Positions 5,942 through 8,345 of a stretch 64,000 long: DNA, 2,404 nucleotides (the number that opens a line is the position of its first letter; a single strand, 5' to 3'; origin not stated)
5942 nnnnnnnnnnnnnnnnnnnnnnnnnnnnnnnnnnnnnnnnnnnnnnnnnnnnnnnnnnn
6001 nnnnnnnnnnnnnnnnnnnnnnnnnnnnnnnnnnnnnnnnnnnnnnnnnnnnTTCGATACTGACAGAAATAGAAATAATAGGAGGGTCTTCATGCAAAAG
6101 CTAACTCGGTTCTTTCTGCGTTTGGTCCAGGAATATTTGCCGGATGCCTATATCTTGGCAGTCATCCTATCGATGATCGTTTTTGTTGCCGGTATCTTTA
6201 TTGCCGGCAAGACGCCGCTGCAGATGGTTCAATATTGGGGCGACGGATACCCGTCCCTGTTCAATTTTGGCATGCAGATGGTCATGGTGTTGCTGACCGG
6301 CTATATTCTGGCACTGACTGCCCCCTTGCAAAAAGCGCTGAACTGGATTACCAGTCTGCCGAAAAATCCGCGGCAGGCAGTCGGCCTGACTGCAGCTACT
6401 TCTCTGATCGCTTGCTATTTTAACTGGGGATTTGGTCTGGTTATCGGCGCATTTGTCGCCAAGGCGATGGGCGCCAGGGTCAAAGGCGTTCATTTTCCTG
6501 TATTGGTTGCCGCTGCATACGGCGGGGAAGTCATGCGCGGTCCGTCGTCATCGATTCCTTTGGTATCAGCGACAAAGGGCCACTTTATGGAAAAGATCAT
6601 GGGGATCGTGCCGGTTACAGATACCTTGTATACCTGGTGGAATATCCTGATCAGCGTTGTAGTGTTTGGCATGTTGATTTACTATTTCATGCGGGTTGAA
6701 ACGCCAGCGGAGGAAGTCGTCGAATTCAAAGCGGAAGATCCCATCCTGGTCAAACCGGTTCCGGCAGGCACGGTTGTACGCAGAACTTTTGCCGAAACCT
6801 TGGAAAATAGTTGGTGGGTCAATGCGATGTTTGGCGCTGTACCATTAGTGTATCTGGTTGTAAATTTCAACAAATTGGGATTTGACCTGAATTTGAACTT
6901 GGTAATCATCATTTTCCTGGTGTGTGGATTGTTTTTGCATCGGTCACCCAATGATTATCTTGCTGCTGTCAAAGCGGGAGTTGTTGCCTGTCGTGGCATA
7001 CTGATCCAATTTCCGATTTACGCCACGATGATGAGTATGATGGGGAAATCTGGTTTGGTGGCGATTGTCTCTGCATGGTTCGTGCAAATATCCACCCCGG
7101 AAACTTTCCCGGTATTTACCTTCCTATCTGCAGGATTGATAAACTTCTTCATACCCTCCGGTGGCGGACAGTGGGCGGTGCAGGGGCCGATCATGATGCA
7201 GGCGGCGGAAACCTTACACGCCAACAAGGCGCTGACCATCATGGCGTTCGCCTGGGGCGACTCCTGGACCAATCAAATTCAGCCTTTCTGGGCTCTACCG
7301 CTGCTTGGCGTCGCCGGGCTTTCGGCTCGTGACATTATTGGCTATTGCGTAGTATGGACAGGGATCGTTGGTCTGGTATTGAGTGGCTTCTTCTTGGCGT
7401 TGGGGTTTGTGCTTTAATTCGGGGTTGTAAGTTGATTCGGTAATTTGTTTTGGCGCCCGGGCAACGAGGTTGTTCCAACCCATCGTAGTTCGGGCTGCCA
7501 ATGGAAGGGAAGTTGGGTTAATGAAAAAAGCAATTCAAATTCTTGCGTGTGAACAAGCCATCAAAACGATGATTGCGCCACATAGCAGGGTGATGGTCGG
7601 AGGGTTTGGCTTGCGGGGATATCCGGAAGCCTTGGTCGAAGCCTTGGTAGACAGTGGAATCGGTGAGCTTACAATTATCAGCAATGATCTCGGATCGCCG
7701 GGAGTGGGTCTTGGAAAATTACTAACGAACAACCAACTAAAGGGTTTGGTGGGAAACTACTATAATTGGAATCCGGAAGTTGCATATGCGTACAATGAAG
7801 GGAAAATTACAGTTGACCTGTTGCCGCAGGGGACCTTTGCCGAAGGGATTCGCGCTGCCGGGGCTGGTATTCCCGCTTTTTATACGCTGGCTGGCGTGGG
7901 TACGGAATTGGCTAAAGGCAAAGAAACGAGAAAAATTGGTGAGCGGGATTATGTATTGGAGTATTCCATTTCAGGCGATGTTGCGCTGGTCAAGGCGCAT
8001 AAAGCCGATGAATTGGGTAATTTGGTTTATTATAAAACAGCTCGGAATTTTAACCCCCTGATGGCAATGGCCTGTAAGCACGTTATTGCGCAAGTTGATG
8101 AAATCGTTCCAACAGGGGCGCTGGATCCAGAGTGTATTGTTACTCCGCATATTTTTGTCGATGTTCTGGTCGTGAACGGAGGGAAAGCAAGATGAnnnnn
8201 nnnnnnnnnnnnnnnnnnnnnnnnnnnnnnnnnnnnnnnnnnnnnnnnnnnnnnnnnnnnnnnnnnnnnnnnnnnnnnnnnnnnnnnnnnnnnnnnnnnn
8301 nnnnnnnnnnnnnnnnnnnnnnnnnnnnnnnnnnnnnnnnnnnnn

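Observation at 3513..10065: Catabolic module A: PucR regulator - BKACE(Kce-like) - AtoE - AtoDA - thiolase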

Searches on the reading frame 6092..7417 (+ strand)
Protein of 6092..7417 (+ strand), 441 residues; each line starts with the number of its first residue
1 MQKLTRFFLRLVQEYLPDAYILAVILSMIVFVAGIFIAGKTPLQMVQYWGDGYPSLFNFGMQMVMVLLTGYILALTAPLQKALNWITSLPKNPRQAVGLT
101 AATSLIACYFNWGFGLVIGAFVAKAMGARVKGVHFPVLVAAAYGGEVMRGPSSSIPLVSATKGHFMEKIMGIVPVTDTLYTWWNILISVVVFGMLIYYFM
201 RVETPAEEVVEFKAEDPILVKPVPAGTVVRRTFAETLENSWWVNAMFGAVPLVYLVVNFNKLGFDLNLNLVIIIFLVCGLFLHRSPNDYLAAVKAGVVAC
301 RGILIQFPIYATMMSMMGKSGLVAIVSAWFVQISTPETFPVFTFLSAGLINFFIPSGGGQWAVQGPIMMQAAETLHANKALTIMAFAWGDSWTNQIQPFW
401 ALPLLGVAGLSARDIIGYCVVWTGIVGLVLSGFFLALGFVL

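Call 4: search_protein_families(library=pfam, proteins=[window:6092-7417:+])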
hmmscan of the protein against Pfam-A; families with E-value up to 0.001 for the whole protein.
window:6092-7417:+ (441 aa): 2 families
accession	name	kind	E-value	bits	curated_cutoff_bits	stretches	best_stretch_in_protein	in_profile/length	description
PF02667.20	SCFA_trans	-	7.6e-120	401.4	27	1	2-433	3-449/453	Short chain fatty acid transporter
PF03606.21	DcuC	-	6.4e-06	25.4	23.1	1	337-435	357-456/461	C4-dicarboxylate anaerobic carrier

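Call 5: search_protein_families(library=ncbifam, proteins=[window:6092-7417:+])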
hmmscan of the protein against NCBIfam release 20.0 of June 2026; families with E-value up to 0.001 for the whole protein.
window:6092-7417:+ (441 aa): 2 families
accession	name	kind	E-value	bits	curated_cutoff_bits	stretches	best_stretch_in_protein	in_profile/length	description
TIGR00366.1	TIGR00366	hypoth_equivalog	6.5e-120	401.2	575.75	1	3-421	1-434/438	TIGR00366 family protein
NF008611.1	PRK11588.1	equivalog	1.5e-06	27.2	500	1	342-419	389-468/492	putative basic amino acid antiporter YfcC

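Call 84: find_homologous_proteins(query=window:6092-7417:+, max_evalue=1e-60)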
Query window:6092-7417:+ (441 aa): 6596 proteins with E <= 1e-60 among 8000 candidates; the best 120 are listed.
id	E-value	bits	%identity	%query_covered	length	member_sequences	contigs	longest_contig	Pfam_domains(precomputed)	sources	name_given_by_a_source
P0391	3.7e-282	954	96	100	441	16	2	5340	PF03606.22,PF02667.21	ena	-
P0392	1.8e-208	711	74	100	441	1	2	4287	PF03606.22,PF02667.21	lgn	-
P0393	2.1e-199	681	68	100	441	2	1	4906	PF03606.22,PF02667.21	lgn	-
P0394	1.8e-195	668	66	100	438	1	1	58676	PF03606.22,PF02667.21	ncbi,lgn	-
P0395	2.8e-195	668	67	100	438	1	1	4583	PF03606.22,PF02667.21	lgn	-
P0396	1.9e-191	655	66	99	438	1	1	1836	PF02667.21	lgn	-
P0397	7.7e-191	653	65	100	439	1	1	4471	PF03606.22,PF02667.21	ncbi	ncbi:MAG: short-chain fatty acid transporter [Sporomusa sp.]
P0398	1.1e-189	649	66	98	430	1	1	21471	PF03606.22,PF02667.21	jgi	jgi:short-chain fatty acids transporter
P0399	9.3e-189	646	64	100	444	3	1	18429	PF03606.22,PF02667.21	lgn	-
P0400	1.3e-187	642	66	100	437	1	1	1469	PF03606.22,PF02667.21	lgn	-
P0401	1.5e-184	632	65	100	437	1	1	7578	PF02667.21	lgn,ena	-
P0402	7.3e-183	627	63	100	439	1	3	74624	PF03606.22,PF02667.21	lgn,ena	-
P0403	2.1e-182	625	64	100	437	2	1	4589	PF02667.21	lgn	-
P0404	3.4e-182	625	64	99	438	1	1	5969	PF02667.21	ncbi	-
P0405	8.4e-181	620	63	100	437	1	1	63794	PF02667.21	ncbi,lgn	-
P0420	7.1e-170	584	60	100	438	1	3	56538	PF02667.21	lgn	-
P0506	2.5e-155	536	54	100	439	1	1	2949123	PF03606.22,PF02667.21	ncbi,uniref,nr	ncbi:TIGR00366 family protein [Uruburuella testudinis]|uniref:TIGR00366 family protein n=1 Tax=Urubu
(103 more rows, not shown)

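Call 85: find_encoding_contigs(protein=P0394, flank=7000, max_places=1)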
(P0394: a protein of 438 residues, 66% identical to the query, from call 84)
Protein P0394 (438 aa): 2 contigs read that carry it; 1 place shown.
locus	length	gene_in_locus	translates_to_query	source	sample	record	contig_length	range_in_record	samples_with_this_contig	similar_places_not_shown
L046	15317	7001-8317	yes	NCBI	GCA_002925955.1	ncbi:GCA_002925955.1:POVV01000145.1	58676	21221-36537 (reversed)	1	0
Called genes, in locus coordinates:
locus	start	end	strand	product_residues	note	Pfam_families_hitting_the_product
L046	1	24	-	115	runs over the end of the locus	PF07883:Cupin_2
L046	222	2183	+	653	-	PF02518:HATPase_c (faint), PF13589:HATPase_c_3, PF00183:HSP90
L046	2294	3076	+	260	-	PF03741:TerC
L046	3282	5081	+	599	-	PF00990:GGDEF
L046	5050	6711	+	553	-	PF07905:PucR, PF17853:GGDEF_2, PF13556:HTH_30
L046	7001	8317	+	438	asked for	PF02667:SCFA_trans, PF03606:DcuC (weak)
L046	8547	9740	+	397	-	PF00108:Thiolase_N, PF00109:ketoacyl-synt (weak), PF02803:Thiolase_C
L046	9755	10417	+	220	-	PF01144:CoA_trans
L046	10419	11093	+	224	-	PF01144:CoA_trans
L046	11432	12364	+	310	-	PF02737:3HCDH_N, PF00725:3HCDH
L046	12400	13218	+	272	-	PF05853:BKACE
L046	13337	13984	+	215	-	PF01144:CoA_trans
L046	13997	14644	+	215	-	PF01144:CoA_trans, PF13336:AcetylCoA_hyd_C (faint)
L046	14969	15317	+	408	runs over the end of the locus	PF00155:Aminotran_1_2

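Call 86: find_encoding_contigs(protein=P0402, flank=7000, max_places=1)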
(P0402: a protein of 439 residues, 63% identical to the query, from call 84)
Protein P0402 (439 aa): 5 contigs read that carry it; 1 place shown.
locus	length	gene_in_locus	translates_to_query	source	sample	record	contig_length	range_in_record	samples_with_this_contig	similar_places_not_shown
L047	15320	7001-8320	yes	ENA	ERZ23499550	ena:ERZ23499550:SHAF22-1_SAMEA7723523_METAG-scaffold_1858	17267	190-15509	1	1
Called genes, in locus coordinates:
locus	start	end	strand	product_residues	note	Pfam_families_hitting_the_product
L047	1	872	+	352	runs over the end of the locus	?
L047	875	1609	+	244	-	PF20260:PUA_4, PF04452:Methyltrans_RNA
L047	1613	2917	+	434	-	PF00919:UPF0004, PF04055:Radical_SAM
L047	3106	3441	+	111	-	PF11969:DcpS_C, PF26217:GDPGP1_N (weak), PF01230:HIT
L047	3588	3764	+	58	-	PF01165:Ribosomal_S21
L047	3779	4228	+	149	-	PF09424:YqeY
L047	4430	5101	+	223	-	PF01144:CoA_trans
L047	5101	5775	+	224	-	PF01144:CoA_trans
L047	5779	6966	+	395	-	PF00108:Thiolase_N, PF00109:ketoacyl-synt (weak), PF08541:ACP_syn_III_C (faint), PF02803:Thiolase_C, PF22691:Thiolase_C_1 (faint)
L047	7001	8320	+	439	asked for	PF02667:SCFA_trans, PF03606:DcuC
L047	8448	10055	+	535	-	PF07905:PucR, PF13556:HTH_30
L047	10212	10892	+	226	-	PF08279:HTH_11, PF00571:CBS (weak)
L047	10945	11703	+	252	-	PF03618:Kinase-PPPase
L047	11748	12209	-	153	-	PF03968:LptD_N (faint)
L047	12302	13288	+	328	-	PF01966:HD, PF13286:HD_assoc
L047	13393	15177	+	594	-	PF01807:Zn_ribbon_DnaG, PF08275:DNAG_N, PF01751:Toprim, PF13155:Toprim_2, PF13362:Toprim_3, PF13662:Toprim_4, PF10410:DnaB_bind (weak)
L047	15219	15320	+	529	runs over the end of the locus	PF03979:Sigma70_r1_1, PF00140:Sigma70_r1_2, PF04542:Sigma70_r2, PF04539:Sigma70_r3, PF04545:Sigma70_r4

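Call 87: find_encoding_contigs(protein=P0420, flank=7000, max_places=1)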
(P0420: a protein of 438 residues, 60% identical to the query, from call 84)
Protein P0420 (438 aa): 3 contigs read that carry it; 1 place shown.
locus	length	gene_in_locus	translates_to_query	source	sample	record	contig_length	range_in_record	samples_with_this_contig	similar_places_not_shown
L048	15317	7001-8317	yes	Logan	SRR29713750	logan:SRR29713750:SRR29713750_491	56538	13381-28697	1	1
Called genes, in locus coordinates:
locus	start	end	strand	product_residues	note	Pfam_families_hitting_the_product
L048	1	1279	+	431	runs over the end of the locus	PF07690:MFS_1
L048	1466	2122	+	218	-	PF13472:Lipase_GDSL_2, PF00657:Lipase_GDSL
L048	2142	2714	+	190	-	PF13526:DUF4125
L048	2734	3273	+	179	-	PF13526:DUF4125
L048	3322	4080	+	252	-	PF00797:Acetyltransf_2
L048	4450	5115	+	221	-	PF01144:CoA_trans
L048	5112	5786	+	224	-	PF01144:CoA_trans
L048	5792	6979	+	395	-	PF00108:Thiolase_N, PF00109:ketoacyl-synt, PF02803:Thiolase_C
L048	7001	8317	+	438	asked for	PF02667:SCFA_trans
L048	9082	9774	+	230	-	PF03737:RraA-like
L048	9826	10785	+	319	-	PF00389:2-Hacid_dh, PF02826:2-Hacid_dh_C, PF00670:AdoHcyase_NAD (faint), PF03446:NAD_binding_2 (weak)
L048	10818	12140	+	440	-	PF03616:Glt_symporter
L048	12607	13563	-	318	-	PF00126:HTH_1, PF03466:LysR_substrate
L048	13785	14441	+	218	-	PF01144:CoA_trans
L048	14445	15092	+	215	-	PF01144:CoA_trans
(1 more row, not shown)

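Call 88: find_encoding_contigs(protein=P0392, flank=7000, max_places=1)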
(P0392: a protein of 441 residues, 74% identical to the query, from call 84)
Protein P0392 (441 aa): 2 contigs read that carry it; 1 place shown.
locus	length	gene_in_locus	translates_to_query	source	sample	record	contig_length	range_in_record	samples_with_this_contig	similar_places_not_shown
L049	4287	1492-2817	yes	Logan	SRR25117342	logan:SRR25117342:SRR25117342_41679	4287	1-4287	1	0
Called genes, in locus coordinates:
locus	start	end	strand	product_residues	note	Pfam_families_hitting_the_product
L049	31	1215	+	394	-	PF01546:Peptidase_M20, PF07687:M20_dimer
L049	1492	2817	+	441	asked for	PF02667:SCFA_trans, PF03606:DcuC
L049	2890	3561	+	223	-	PF01144:CoA_trans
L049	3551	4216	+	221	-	PF01144:CoA_trans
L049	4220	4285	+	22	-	?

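Call 91: search_protein_families(library=ncbifam, proteins=[L046:13337-13984:+, L046:13997-14644:+, L046:11432-12364:+], max_evalue=1e-20)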
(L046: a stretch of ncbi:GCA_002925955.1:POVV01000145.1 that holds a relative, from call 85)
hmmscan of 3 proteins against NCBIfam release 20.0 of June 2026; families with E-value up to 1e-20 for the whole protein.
L046:13337-13984:+ (215 aa): 2 families
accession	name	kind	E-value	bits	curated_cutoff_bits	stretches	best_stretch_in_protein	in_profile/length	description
NF007394.0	PRK09920.1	equivalog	9e-97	322.9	315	1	4-214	5-215/219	acetate CoA-transferase subunit alpha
TIGR02429.1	pcaI_scoA_fam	subfamily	4.6e-72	241.9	128.5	1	3-214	5-218/222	3-oxoacid CoA-transferase subunit A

L046:13997-14644:+ (215 aa): 1 family
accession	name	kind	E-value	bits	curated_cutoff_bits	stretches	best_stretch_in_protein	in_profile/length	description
TIGR02428.1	pcaJ_scoB_fam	subfamily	1.9e-88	295.3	243.55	1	4-205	3-206/207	3-oxoacid CoA-transferase subunit B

L046:11432-12364:+ (310 aa): 19 families
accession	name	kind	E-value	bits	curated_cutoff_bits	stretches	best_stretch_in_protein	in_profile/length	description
NF006124.0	PRK08268.1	subfamily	2.1e-75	254.6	508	1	2-298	9-302/507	3-hydroxyacyl-CoA dehydrogenase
NF006722.0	PRK09260.1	equivalog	3.6e-69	233.2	429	1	2-288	4-286/289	3-hydroxyacyl-CoA dehydrogenase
NF042925.1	FHMPC_DH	equivalog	7.4e-69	232.4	500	1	1-306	1-303/304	5-formyl-3-hydroxy-2-methylpyridine 4-carboxylate 5-dehydrogenase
NF004474.0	PRK05808.1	subfamily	8.5e-69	231.9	408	1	2-283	5-282/283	3-hydroxybutyryl-CoA dehydrogenase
TIGR02279.1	PaaC-3OHAcCoADH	equivalog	5.2e-62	210.3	669.4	1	2-295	7-297/503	3-hydroxyacyl-CoA dehydrogenase PaaH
NF005715.0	PRK07530.1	equivalog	2.3e-60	204.5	420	1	2-286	6-286/292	3-hydroxybutyryl-CoA dehydrogenase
NF006125.0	PRK08269.1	equivalog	3e-60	204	427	1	2-306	7-319/334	3-hydroxybutyryl-CoA dehydrogenase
NF004783.0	PRK06129.1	equivalog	2.8e-58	197.8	347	1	2-255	4-260/315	3-hydroxyacyl-CoA dehydrogenase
NF004699.0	PRK06035.1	equivalog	4.6e-58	196.7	500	1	3-256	6-257/294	3-hydroxyacyl-CoA dehydrogenase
NF005875.0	PRK07819.1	subfamily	7e-54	183.2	319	1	2-283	7-286/287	3-hydroxybutyryl-CoA dehydrogenase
NF006143.0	PRK08293.1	equivalog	9.1e-54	182.7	312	1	2-285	6-289/291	3-hydroxyacyl-CoA dehydrogenase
NF008727.0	PRK11730.1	equivalog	2.5e-47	161.7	870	1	5-305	318-614/717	fatty acid oxidation complex subunit alpha FadB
NF008363.0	PRK11154.1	equivalog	5.6e-46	157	869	1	2-298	311-598/708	fatty acid oxidation complex subunit alpha FadJ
NF005716.0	PRK07531.1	equivalog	2.7e-40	138.5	592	1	1-226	5-226/495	carnitine 3-dehydrogenase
TIGR02441.1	fa_ox_alpha_mit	equivalog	9.6e-40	136.3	964.65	1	3-306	338-637/737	fatty acid oxidation complex subunit alpha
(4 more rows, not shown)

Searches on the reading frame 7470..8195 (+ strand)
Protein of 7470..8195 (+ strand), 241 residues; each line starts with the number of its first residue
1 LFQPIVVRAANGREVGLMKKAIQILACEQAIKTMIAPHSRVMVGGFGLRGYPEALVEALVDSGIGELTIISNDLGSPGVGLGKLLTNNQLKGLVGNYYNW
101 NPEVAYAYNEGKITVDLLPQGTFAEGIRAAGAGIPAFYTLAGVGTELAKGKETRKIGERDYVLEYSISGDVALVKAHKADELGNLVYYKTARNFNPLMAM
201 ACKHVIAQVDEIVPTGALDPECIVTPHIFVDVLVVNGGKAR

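Call 4: search_protein_families(library=pfam, proteins=[window:7470-8195:+])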
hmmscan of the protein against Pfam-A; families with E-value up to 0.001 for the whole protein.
window:7470-8195:+ (241 aa): 1 family
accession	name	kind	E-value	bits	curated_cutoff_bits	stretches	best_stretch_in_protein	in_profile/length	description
PF01144.29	CoA_trans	-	1.7e-57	194.8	23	1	27-236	4-217/217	Coenzyme A transferase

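Call 5: search_protein_families(library=ncbifam, proteins=[window:7470-8195:+])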
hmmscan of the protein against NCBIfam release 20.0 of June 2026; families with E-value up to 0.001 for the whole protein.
window:7470-8195:+ (241 aa): 3 families
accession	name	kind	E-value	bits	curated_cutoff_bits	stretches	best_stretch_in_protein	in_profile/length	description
TIGR02429.1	pcaI_scoA_fam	subfamily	1.1e-70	237.5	128.5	1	28-235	10-218/222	3-oxoacid CoA-transferase subunit A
NF007394.0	PRK09920.1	equivalog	3.8e-59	200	315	1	31-236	11-216/219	acetate CoA-transferase subunit alpha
NF052271.1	Staph_FadX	equivalog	1.7e-05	23.7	750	1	68-237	51-242/523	fatty acid degradation protein FadX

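Call 83: search_solved_structures(query=window:7521-8195:+, max_evalue=1e-20)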
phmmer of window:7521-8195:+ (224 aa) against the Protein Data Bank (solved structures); distinct sequences matched with E-value up to 1e-20: 15.
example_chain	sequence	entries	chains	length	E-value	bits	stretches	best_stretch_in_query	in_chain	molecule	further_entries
3cdk_A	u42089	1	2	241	7.2e-61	209.2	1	12-220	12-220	Succinyl-CoA:3-ketoacid-coenzyme A transferase subunit A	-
3rrl_A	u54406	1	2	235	3.1e-56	194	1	20-215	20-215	Succinyl-CoA:3-ketoacid-coenzyme A transferase subunit A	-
9cq2_A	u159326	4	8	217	2.7e-51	177.9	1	14-218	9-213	3-oxoacid CoA-transferase, A subunit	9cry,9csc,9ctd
8k9h_B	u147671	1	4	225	1.9e-50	175.1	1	7-217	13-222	Acetoacetate:butyrate/acetate coenzyme A transferase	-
1k6d_A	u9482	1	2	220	1.8e-48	168.6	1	23-219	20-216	ACETATE COA-TRANSFERASE ALPHA SUBUNIT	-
5dbn_A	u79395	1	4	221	1.8e-48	168.6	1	23-219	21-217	Acetate CoA-transferase subunit alpha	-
3dlx_A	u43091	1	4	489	3.9e-48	167.6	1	19-136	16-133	Succinyl-CoA:3-ketoacid-coenzyme A transferase 1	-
2nrb_A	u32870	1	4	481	8.3e-47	163.2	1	19-136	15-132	Succinyl-CoA:3-ketoacid-coenzyme A transferase 1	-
1ooz_A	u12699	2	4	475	9.2e-47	163.1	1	19-136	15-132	Succinyl-CoA:3-ketoacid-coenzyme A transferase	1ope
2nrc_A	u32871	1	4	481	9.2e-47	163.1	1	19-136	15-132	Succinyl-CoA:3-ketoacid-coenzyme A transferase 1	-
1m3e_A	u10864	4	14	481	9.7e-47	163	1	19-136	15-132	SUCCINYL-COA:3-KETOACID-COENZYME A TRANSFERASE | Succinyl-CoA:3-ketoacid-coenzyme A transferase, mitochondrial precursor | Succinyl-CoA:3-ketoacid-coenzyme A tr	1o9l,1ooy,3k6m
3oxo_A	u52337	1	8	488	1e-46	162.9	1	19-136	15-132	Succinyl-CoA:3-ketoacid-coenzyme A transferase 1, mitochondrial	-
4kgb_A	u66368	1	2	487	5.3e-46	160.6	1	20-137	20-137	Succinyl-CoA:3-ketoacid-coenzyme A transferase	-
9xmy_A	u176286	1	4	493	1.1e-39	139.9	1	20-147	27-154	Succinyl-CoA:3-ketoacid-coenzyme A transferase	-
6lp1_A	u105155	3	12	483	4.7e-39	137.9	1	21-147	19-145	Succinyl-CoA:3-ketoacid-coenzyme A transferase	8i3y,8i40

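Call 91: search_protein_families(library=ncbifam, proteins=[window:7521-8195:+], max_evalue=1e-20)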
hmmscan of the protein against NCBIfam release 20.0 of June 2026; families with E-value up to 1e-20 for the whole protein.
window:7521-8195:+ (224 aa): 2 families
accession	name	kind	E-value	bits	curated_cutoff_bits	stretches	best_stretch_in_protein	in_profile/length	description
TIGR02429.1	pcaI_scoA_fam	subfamily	1e-70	237.5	128.5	1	12-218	11-218/222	3-oxoacid CoA-transferase subunit A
NF007394.0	PRK09920.1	equivalog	3e-59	200.2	315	1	15-219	12-216/219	acetate CoA-transferase subunit alpha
